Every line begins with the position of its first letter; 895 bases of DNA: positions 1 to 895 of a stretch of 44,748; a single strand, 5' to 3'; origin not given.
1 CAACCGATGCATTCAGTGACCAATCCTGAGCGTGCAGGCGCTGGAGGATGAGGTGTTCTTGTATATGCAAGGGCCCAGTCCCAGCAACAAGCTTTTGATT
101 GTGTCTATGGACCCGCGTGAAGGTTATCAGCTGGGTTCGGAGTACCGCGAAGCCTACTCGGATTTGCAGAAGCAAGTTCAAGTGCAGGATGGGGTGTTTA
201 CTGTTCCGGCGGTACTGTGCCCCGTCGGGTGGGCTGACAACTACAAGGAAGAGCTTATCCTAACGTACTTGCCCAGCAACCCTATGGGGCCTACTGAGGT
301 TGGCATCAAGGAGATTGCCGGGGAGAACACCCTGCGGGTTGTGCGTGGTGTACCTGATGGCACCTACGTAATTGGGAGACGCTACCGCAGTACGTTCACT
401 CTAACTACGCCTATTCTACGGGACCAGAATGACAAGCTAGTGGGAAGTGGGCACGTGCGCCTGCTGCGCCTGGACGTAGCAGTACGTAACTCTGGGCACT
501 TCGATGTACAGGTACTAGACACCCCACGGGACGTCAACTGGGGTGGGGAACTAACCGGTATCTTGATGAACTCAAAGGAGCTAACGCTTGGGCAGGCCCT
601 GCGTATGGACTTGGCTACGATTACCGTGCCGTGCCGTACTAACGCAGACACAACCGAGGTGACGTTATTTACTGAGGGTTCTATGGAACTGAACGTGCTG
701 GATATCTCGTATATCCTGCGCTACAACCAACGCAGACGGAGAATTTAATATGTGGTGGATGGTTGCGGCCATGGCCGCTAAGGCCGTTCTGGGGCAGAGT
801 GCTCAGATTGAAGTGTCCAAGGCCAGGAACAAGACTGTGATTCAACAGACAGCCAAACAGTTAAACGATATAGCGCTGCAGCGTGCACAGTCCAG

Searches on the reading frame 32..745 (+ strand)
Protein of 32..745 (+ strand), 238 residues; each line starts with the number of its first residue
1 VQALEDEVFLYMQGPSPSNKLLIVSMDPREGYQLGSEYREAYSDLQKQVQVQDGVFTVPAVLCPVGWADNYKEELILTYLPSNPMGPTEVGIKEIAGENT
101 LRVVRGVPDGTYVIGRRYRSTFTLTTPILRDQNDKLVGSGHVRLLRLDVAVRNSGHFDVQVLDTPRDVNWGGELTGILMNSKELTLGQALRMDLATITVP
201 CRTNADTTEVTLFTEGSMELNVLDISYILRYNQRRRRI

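Call 59: search_protein_families(library=pfam, proteins=[window:32-745:+], max_evalue=0.0001)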
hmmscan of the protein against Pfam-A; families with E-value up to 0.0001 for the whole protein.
window:32-745:+ (238 aa): 1 family
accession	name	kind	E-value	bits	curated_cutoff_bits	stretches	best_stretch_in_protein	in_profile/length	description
PF25675.1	Phage_nozzle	-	2.4e-30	105.9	27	1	2-238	555-794/794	Bacteriophage nozzle protein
